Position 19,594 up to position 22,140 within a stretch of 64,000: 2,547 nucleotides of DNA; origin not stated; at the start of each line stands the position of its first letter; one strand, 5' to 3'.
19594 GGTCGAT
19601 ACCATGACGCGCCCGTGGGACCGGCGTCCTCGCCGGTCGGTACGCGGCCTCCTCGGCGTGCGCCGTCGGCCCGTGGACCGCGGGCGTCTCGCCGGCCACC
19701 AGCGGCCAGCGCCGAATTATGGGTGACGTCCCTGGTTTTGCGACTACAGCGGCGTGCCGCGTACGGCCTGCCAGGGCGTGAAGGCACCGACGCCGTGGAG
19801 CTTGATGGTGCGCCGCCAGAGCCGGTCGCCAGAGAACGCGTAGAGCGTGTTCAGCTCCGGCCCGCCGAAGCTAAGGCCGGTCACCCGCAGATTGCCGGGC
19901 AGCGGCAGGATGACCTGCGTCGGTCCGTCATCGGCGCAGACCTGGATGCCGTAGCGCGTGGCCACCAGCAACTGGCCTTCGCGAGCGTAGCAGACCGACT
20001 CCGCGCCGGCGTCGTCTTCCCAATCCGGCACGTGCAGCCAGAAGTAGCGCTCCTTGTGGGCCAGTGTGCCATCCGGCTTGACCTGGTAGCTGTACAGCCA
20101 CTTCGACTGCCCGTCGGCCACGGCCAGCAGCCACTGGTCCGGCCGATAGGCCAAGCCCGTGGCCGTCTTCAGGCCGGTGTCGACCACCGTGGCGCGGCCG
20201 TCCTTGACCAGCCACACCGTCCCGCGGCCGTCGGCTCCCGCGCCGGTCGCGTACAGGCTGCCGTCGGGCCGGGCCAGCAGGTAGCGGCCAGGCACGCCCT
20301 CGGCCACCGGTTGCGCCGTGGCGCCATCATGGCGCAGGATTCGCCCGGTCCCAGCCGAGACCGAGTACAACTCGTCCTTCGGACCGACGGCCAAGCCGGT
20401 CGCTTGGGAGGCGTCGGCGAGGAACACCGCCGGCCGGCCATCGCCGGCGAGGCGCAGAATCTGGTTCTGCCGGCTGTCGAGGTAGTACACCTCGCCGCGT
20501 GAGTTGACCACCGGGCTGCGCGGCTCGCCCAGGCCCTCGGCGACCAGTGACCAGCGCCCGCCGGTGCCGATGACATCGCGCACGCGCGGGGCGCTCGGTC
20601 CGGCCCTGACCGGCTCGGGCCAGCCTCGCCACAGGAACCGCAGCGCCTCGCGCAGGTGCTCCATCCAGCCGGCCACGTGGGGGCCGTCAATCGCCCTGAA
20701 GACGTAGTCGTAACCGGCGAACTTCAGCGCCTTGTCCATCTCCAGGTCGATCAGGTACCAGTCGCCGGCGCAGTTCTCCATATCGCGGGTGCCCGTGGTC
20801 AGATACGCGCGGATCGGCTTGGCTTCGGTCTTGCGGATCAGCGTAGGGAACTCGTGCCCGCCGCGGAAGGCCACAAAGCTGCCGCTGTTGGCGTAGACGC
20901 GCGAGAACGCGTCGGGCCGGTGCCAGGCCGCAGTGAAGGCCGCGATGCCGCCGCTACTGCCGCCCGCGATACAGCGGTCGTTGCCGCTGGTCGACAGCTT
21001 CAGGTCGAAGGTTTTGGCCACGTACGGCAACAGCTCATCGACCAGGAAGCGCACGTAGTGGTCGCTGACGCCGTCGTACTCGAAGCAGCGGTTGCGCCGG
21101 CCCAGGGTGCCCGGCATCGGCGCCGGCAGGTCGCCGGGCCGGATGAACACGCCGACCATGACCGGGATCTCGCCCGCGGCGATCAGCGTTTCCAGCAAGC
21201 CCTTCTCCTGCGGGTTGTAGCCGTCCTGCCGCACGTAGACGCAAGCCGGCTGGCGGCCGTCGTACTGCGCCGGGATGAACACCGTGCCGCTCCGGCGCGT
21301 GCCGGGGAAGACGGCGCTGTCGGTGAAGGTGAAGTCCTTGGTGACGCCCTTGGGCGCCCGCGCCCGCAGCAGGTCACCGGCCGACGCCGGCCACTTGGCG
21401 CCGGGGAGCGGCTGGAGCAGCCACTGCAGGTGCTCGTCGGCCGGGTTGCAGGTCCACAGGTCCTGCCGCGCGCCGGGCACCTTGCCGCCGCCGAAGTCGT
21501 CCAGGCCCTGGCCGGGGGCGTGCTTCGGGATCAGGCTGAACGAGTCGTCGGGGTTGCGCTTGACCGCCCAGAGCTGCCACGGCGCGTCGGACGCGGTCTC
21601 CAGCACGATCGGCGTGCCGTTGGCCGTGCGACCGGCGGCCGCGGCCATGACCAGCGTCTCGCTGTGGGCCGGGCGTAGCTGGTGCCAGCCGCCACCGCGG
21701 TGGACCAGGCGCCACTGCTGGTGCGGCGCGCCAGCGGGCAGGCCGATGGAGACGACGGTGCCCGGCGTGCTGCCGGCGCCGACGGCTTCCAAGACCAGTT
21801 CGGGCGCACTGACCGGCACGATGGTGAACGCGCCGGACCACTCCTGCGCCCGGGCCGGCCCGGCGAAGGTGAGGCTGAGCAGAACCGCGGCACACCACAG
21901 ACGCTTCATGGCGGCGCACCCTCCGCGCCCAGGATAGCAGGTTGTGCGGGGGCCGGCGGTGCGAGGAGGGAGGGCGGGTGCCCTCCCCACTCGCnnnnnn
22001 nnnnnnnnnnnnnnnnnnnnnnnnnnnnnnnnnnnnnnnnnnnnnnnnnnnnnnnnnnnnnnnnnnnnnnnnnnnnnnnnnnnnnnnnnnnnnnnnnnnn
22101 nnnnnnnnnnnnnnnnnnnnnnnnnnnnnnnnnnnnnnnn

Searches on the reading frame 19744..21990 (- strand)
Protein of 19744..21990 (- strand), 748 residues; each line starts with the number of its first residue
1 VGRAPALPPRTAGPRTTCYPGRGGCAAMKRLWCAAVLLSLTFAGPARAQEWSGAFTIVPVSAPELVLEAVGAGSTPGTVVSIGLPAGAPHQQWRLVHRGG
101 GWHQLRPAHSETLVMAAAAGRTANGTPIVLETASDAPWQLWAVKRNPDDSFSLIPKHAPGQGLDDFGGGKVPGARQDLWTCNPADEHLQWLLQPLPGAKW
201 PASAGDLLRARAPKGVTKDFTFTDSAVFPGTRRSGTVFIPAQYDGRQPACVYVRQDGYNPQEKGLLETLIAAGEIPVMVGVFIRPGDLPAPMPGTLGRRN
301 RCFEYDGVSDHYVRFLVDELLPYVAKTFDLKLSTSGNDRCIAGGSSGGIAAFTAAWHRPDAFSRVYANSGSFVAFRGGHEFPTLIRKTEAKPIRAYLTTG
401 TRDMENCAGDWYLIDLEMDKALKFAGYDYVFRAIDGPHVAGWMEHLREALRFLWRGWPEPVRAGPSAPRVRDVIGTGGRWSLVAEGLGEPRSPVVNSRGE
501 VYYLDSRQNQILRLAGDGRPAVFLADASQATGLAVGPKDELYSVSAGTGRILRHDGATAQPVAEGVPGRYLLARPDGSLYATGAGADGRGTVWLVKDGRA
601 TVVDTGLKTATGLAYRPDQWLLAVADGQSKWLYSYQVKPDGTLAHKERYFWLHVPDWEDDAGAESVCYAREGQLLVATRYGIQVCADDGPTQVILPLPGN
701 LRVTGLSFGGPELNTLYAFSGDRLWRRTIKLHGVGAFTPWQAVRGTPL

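Call 57: search_protein_families(library=pfam, proteins=[window:19744-21990:-], max_evalue=0.00001)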
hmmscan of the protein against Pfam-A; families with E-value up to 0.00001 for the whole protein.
window:19744-21990:- (748 aa): 3 families
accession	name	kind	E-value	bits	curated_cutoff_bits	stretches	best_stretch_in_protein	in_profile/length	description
PF00756.26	Esterase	-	8.6e-16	58.9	22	1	230-371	5-149/251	Putative esterase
PF14200.12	RicinB_lectin_2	-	1.5e-14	54.8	25.6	1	52-130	12-88/89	Ricin-type beta-trefoil lectin domain-like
PF08450.18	SGL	-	2.5e-12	47.4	26.3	1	492-718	4-242/246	SMP-30/Gluconolactonase/LRE-like region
